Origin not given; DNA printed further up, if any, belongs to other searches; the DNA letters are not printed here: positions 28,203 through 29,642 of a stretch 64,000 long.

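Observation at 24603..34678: Seventeen-gene translationally coupled operon of DNA-transaction proteins and small unknowns, with no phage, conjugation or replication-initiator hallmarks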

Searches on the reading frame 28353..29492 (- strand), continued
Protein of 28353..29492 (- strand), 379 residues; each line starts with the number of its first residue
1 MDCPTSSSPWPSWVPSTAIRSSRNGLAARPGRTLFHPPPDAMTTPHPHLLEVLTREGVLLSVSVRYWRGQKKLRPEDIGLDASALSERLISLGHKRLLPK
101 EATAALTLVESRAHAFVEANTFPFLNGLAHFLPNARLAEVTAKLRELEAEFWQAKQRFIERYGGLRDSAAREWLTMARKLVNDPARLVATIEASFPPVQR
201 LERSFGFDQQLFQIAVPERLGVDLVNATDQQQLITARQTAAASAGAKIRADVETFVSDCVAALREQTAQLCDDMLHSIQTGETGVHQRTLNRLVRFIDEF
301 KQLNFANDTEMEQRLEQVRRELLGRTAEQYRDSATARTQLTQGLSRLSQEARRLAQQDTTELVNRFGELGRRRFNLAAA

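Call 31: search_protein_families(library=phrogs, proteins=[window:28353-29369:-], max_evalue=0.01)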
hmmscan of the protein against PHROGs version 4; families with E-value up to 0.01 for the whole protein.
window:28353-29369:- (338 aa): 0 families

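Call 52: search_protein_families(library=pfam, alignment_id=A1, max_evalue=0.00001)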
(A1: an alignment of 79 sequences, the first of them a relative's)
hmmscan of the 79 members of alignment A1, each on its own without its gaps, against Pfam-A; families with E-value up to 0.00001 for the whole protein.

A. member 1, L010:6824-8044:- (406 aa): 2 families
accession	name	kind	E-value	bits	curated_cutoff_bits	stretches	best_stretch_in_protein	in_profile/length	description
PF00589.27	Phage_integrase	-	2.3e-12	47.5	27.1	1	227-375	2-167/172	Phage integrase family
PF13102.12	Phage_int_SAM_5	-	8.8e-07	29.7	22.3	1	134-212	11-95/98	Phage integrase SAM-like domain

B. families by the number of members that match (of 79 scanned): 59 families (the first 25 are shown)
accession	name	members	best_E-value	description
PF03781.23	FGE-sulfatase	3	6.2e-42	Sulfatase-modifying factor enzyme 1-like domain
PF00589.27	Phage_integrase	3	4.1e-38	Phage integrase family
PF00069.31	Pkinase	3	2.4e-34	Protein kinase domain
PF00072.30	Response_reg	3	2.9e-23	Response regulator receiver domain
PF07714.23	PK_Tyr_Ser-Thr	3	1.1e-14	Protein tyrosine and serine/threonine kinase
PF13360.13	PQQ_2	2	1.8e-31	Outer membrane protein assembly factor BamB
PF13570.13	Beta-prop_ACSF4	2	1.9e-13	Beta-alanine-activating enzyme, beta-propeller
PF14237.11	GYF_2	2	1.4e-10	GYF domain 2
PF01011.28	PQQ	2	4.8e-09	Glucose/ethanol/alcohol dehydrogenase, beta-propeller domain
PF01636.29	APH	2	6.2e-09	Phosphotransferase enzyme family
PF10592.14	AIPR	1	1.2e-74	AIPR protein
PF01739.24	CheR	1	7.3e-55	CheR methyltransferase, SAM binding domain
PF01339.22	CheB_methylest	1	1.4e-52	CheB methylesterase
PF00990.26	GGDEF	1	1.3e-51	Diguanylate cyclase, GGDEF domain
PF00483.29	NTP_transferase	1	5.3e-49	Nucleotidyl transferase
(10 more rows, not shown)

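Call 53: search_protein_families(library=padloc, alignment_id=A1, max_evalue=1e-10)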
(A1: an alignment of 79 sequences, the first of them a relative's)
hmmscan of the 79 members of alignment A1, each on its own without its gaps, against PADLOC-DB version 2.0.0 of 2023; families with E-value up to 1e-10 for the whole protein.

A. member 1, L010:6824-8044:- (406 aa): 0 families

B. families by the number of members that match (of 79 scanned): 46 families (the first 25 are shown)
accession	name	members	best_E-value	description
PDLC04138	mad6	3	1.7e-46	mads_6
PDLC04042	PD-T4-6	3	1.2e-41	-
PDLC04044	PD-T4-6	3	2e-40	-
PDLC04053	PD-T4-6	3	2.1e-38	-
PDLC04061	PD-T4-6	3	1.8e-35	-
PDLC04051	PD-T4-6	3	2e-35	-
PDLC04054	PD-T4-6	3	3.6e-35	-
PDLC04045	PD-T4-6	3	4.4e-35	-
PDLC04043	PD-T4-6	3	6.3e-35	-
PDLC04062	PD-T4-6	3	1e-32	-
PDLC04047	PD-T4-6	3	2e-31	-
PDLC04060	PD-T4-6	3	1.1e-30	-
PDLC04041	PD-T4-6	3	2.5e-29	-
PDLC04039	PD-T4-6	3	3.6e-29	-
PDLC04057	PD-T4-6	3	9.4e-29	-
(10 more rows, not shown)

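Call 67: predict_structure(alignment_id=A2)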
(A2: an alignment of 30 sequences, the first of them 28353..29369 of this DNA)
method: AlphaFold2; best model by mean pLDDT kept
length: 338 residues; sequences in the alignment: 30
mean_pLDDT: 71.6   pTM: 0.44
mean pLDDT of the five models: 71.6, 60.8, 59.7, 55.8, 55.7
residues with pLDDT >= 90: 24; 70-90: 187; 50-70: 89; < 50: 38
segments of 3 or more residues with pLDDT < 50: 1-6, 8-13, 174-186, 330-338
pLDDT, mean of each block of 10 residues (from residue 1): 39 66 79 65 55 59 87 86 68 83 95 90 82 77 79 80 86 44 44 59 64 70 80 80 74 77 70 78 73 82 84 76 59 35
secondary structure, 60 per line:
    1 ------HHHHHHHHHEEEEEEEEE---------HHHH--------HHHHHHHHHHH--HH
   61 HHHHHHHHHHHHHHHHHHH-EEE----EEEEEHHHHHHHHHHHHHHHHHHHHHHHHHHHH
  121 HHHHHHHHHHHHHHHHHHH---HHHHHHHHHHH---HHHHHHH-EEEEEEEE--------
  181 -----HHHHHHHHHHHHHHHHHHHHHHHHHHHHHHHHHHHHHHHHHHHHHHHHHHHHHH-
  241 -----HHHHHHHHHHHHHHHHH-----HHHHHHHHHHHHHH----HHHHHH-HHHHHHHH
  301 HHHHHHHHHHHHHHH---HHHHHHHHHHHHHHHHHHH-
elements in order: H7-15 E16-24 H34-37 H46-56 H59-79 E81-83 E88-92 H93-139 H143-153 H157-163 E165-172 H186-239 H246-262 H268-281 H286-291 H293-315 H319-337

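Call 70: fold_search(model_id=the predicted structure, library=pdb)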
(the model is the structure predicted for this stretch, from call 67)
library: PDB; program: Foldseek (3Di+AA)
matches with E <= 10: 126; with E <= 0.001: 0
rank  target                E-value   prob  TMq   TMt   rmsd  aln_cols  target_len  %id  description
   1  1yc9                  2.9e-01  0.12  0.17  0.14  40.1       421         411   14  The crystal structure of the outer membrane protein VceC from the bacterial pathogen Vibrio cholerae at 1.8 resolution (released 2005-03-01)
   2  4ry2_B                6.0e-01  0.14  0.19  0.11  22.1       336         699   13  Crystal structure of the peptidase-containing ABC transporter PCAT1 (released 2015-07-22)
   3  4dvy                  7.0e-01  0.33  0.22  0.12  21.9       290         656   12  Crystal structure of the Helicobacter pylori CagA oncoprotein (released 2012-07-25)
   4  6ykm_A                9.5e-01  0.16  0.13  0.17  16.8       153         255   17  Structure of C. jejuni MotAB (released 2020-09-30)
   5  3edv_A                1.0e+00  0.10  0.18  0.19  32.8       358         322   12  Crystal Structure of Repeats 14-16 of Beta2-Spectrin (released 2009-01-20)
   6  9baa_B                1.4e+00  0.11  0.21  0.14  19.6       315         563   13  Cryo-EM structure of the ABC transporter PCAT1 bound with Mg_class_1 (released 2024-10-30)
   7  8tun_I                1.5e+00  0.08  0.16  0.20  13.4       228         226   14  S. thermodepolymerans KpsM-KpsE in Glycolipid 1 state with rigid body fitted KpsT (released 2024-04-17)
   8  4dvz                  1.7e+00  0.15  0.22  0.17  23.1       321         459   12  Crystal structure of the Helicobacter pylori CagA oncoprotein (released 2012-07-25)
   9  6rz7                  1.8e+00  0.09  0.21  0.20  22.5       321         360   10  Crystal structure of the human cysteinyl leukotriene receptor 2 in complex with ONO-2570366 (F222 space group) (released 2019-12-11)
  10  3edv_B                2.2e+00  0.07  0.19  0.20  32.7       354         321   12  Crystal Structure of Repeats 14-16 of Beta2-Spectrin (released 2009-01-20)
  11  6uzl_A                2.3e+00  0.06  0.16  0.11  23.0       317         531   12  Cryo-EM structure of nucleotide-free MsbA reconstituted into peptidiscs, conformation 2 (released 2020-03-04)
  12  9lpt                  2.3e+00  0.05  0.17  0.16  27.2       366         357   10  Structure of the P113 protein from Plasmodium falciparum (released 2025-05-14)
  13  8ovd_G                2.8e+00  0.03  0.09  0.08  25.4       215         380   12  Respiratory supercomplex (III2-IV2) from Mycobacterium smegmatis (released 2024-07-17)
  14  4ayw                  2.9e+00  0.07  0.20  0.14  18.9       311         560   14  STRUCTURE OF THE HUMAN MITOCHONDRIAL ABC TRANSPORTER, ABCB10 (PLATE FORM) (released 2012-07-11)
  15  3c46_A                2.9e+00  0.02  0.09  0.04  28.3       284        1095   11  X-ray crystal structure of the N4 mini-vRNAP P2_7a promoter complex soaked with MgCl2 (released 2008-12-09)
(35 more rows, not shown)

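Call 74: fold_search(model_id=the predicted structure, library=viral)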
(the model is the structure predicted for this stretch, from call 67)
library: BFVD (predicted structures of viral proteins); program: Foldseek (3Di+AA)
matches with E <= 10: 186; with E <= 0.001: 8
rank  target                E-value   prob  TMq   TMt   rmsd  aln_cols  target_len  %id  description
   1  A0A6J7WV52            2.0e-08  1.00  0.35  0.40  16.5       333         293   14  DUF3150 domain-containing protein [uncultured Caudovirales phage]
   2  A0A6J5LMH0            1.1e-07  1.00  0.32  0.36  14.9       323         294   16  Uncharacterized protein [uncultured Caudovirales phage]
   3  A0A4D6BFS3            2.4e-07  1.00  0.36  0.35  18.5       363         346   13  (no name in the UniProt tables at hand)
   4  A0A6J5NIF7            3.9e-07  1.00  0.34  0.43  16.6       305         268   16  Uncharacterized protein [uncultured Caudovirales phage]
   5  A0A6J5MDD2            5.5e-07  1.00  0.29  0.31  17.8       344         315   16  Uncharacterized protein [uncultured Caudovirales phage]
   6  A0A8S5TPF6            8.3e-07  1.00  0.35  0.35  16.1       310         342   14  Uncharacterized protein [Podoviridae sp. ct2iq11]
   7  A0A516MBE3            1.7e-06  1.00  0.35  0.41  16.1       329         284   14  (no name in the UniProt tables at hand)
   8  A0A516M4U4            6.1e-06  1.00  0.32  0.37  18.9       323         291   11  (no name in the UniProt tables at hand)
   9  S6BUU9                1.5e-01  0.21  0.18  0.14  29.2       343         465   12  Putative tail lysin [Bacillus phage phiNIT1]
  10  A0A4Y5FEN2            1.5e-01  0.25  0.18  0.06  24.9       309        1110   11  Tape measure protein [Lactobacillus phage 521B]
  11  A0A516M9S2            2.7e-01  0.12  0.16  0.15  24.3       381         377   14  (no name in the UniProt tables at hand)
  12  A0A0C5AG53            4.8e-01  0.12  0.15  0.16  27.5       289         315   11  (no name in the UniProt tables at hand)
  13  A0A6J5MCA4            7.5e-01  0.06  0.16  0.06  28.8       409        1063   13  Uncharacterized protein [uncultured Caudovirales phage]
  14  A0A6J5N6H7            8.3e-01  0.07  0.13  0.06  29.4       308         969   17  Uncharacterized protein [uncultured Caudovirales phage]
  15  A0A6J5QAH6            9.7e-01  0.11  0.22  0.15  22.2       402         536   12  Uncharacterized protein [uncultured Caudovirales phage]
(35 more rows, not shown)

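Call 85: get_annotated_region(hit=H15, flank=14000)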
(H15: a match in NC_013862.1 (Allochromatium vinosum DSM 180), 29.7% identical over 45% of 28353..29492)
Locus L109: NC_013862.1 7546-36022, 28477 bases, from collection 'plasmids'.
description: Allochromatium vinosum DSM 180 plasmid pALVIN02, complete sequence
organism: Allochromatium vinosum DSM 180 (NCBI taxid 572477)
taxonomy: Bacteria; Pseudomonadota; Gammaproteobacteria; Chromatiales; Chromatiaceae; Allochromatium; Allochromatium vinosum; Allochromatium vinosum DSM 180
host: -; source: -; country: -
typing (MOB-suite, as given by PLSDB): non-mobilizable; replicon rep_cluster_1619
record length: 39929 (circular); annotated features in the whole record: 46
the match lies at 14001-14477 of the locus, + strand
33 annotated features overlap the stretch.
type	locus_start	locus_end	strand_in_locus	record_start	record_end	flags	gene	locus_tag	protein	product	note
CDS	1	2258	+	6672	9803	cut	-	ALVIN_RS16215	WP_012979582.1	type I restriction endonuclease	GO:0006304 - DNA modification [Evidence IEA]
CDS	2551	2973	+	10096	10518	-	-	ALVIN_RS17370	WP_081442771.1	H-NS family nucleoid-associated regulatory protein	GO:0006355 - regulation of DNA-templated transcription [Evidence IEA]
CDS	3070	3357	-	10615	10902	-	-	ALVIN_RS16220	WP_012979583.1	integration host factor subunit beta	GO:0006310 - DNA recombination [Evidence IEA]; GO:0006355 - regulation of DNA-templated transcription [Evidence IEA]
CDS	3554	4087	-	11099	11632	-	-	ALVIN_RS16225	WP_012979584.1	hypothetical protein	-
CDS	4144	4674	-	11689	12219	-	-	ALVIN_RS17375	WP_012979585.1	hypothetical protein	-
CDS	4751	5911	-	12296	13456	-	-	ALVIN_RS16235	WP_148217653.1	hypothetical protein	-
CDS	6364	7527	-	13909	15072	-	-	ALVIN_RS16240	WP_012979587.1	inovirus-type Gp2 protein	-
CDS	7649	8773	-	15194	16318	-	-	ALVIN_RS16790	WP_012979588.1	inovirus Gp2 family protein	-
CDS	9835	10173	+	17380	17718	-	-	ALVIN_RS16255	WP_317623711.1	hypothetical protein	-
CDS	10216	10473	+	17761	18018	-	-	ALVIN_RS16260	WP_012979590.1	hypothetical protein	-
CDS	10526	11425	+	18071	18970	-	-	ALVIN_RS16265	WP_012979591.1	recombinase RecT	GO:0006259 - DNA metabolic process [Evidence IEA]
CDS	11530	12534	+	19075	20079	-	-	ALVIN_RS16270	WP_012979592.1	lambda-exonuclease family protein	-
CDS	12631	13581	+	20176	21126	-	-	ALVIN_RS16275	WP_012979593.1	AAA family ATPase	-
CDS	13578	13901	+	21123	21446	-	-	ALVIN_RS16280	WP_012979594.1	hypothetical protein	-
CDS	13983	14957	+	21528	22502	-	-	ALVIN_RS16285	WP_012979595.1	DUF3150 domain-containing protein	-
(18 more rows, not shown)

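Call 86: get_annotated_region(hit=H14, flank=10000)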
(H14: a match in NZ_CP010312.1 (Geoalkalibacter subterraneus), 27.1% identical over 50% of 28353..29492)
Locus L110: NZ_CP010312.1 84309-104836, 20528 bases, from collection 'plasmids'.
description: Geoalkalibacter subterraneus strain Red1 plasmid pGSUB1, complete sequence
organism: Geoalkalibacter subterraneus (NCBI taxid 483547)
taxonomy: Bacteria; Thermodesulfobacteriota; Desulfuromonadia; Desulfuromonadales; Geoalkalibacteraceae; Geoalkalibacter; Geoalkalibacter subterraneus
host: -; source: -; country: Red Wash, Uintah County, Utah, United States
typing (MOB-suite, as given by PLSDB): non-mobilizable
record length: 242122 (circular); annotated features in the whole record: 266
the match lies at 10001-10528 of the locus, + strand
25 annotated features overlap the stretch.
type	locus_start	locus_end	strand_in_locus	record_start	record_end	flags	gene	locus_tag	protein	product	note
CDS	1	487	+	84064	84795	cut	-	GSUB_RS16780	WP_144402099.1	hypothetical protein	-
CDS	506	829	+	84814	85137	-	-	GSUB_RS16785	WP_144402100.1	hypothetical protein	-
CDS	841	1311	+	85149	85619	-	-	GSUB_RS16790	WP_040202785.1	hypothetical protein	-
CDS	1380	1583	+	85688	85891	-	-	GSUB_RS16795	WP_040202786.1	DUF6722 family protein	-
CDS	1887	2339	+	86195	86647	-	-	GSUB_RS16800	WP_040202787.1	hypothetical protein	-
CDS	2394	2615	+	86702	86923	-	-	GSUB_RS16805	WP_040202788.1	hypothetical protein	-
CDS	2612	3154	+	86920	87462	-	-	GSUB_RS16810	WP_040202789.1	hypothetical protein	-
CDS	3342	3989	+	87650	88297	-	-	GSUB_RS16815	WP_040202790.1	hypothetical protein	-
CDS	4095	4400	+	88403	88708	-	-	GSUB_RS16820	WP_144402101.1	hypothetical protein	-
CDS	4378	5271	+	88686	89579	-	-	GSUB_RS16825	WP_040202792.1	hypothetical protein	-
CDS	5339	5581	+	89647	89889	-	-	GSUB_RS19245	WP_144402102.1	hypothetical protein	-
CDS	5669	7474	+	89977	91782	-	-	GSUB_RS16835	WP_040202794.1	helix-hairpin-helix domain-containing protein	-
CDS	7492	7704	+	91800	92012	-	-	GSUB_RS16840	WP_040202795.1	hypothetical protein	-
CDS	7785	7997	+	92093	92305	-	-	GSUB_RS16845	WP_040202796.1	hypothetical protein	-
CDS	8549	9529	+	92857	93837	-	-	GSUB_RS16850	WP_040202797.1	AAA family ATPase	-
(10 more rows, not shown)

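Call 87: search_protein_families(library=pfam, proteins=[L002:11469-11906:+, L109:13578-13901:+, L110:9529-9882:+, L002:10402-11448:+, L001:9371-9793:+, L001:12894-13148:+, L003:3597-4571:+, L005:3994-4770:+, L003:1553-2746:+], max_evalue=0.5)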
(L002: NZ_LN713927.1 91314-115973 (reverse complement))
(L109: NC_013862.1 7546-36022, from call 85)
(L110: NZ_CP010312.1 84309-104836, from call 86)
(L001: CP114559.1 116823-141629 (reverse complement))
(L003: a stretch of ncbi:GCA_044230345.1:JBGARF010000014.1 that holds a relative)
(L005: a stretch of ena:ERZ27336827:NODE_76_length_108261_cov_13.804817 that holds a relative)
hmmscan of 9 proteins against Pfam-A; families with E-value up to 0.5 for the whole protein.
L002:11469-11906:+ (145 aa): 0 families

L109:13578-13901:+ (107 aa): 0 families

L110:9529-9882:+ (117 aa): 2 families
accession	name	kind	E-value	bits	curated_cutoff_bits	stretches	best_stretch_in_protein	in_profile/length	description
PF05406.20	WGR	-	7.7e-05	23.2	22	1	25-70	30-75/79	WGR domain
PF15948.10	DUF4756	-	0.053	13.9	25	1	66-114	101-148/158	Domain of unknown function (DUF4756)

L002:10402-11448:+ (348 aa): 11 families
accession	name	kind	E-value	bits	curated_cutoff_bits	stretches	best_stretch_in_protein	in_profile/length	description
PF07728.20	AAA_5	-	4.5e-20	72.5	22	1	62-186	2-125/139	AAA domain (dynein-related subfamily)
PF08406.16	CbbQ_C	-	1e-07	32.5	20.6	1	221-336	1-84/85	CbbQ/NirQ/NorQ C-terminal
PF13191.12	AAA_16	-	1.9e-05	25.7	32.6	1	45-84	7-49/167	AAA ATPase domain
PF00004.35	AAA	-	9.7e-05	23.3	21.2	1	63-185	2-111/131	ATPase family associated with various cellular activities (AAA)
PF01078.27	Mg_chelatase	-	0.0042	16.9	20.3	0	103-189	81-163/207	Magnesium chelatase, subunit ChlI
PF01637.24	ATPase_2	-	0.013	15.8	33.2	1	43-83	4-44/225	ATPase domain predominantly from Archaea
PF13401.12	AAA_22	-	0.017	15.8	27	1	61-104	7-53/130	AAA domain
PF20703.3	nSTAND1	-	0.066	13.3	27.1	1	43-93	19-63/379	Novel STAND NTPase 1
PF13555.12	AAA_29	-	0.07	13.3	27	1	60-76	23-39/61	P-loop containing region of AAA domain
PF24389.1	ORC-CDC6-like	-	0.082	12.1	27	0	61-76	34-49/571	ORC-CDC6-like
PF10443.15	RNA12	-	0.2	10.9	27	0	43-79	1-37/429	RNA12 protein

L001:9371-9793:+ (140 aa): 0 families

L001:12894-13148:+ (84 aa): 0 families

L003:3597-4571:+ (324 aa): 1 family
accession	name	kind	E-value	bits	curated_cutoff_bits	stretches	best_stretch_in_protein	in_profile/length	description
PF11709.13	Mit_ribos_Mrp51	-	0.18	11.9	27.1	1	56-129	136-191/362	Mitochondrial ribosomal protein subunit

L005:3994-4770:+ (258 aa): 2 families
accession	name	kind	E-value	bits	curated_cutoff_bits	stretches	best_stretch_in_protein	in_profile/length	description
PF19295.5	SufBD_N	-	0.15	12.1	23.5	0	91-132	40-82/172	SufBD protein N-terminal region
PF25258.1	DUF7859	-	0.32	11.4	27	0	36-51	15-30/49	Family of unknown function (DUF7859)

L003:1553-2746:+ (397 aa): 3 families
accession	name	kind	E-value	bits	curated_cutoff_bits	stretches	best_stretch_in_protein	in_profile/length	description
PF13589.12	HATPase_c_3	-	1.3e-23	83.9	25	1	43-162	2-117/137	Histidine kinase-, DNA gyrase B-, and HSP90-like ATPase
PF02518.31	HATPase_c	-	7.6e-05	23.5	26.4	1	47-112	9-64/111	Histidine kinase-, DNA gyrase B-, and HSP90-like ATPase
PF25794.1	SACS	-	0.0013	19.1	32.8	1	32-67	7-40/247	Sacsin domain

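Call 92: search_solved_structures(query=A2, max_evalue=10)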
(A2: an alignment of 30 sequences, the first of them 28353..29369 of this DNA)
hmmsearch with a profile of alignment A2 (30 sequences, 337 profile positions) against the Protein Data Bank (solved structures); distinct sequences matched with E-value up to 10: 2.
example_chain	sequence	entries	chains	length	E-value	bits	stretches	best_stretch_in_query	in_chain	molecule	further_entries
1nxu_A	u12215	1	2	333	0.63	12.4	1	224-268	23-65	Hypothetical oxidoreductase yiaK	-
1s20_A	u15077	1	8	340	0.64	12.4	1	224-268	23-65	Hypothetical oxidoreductase yiaK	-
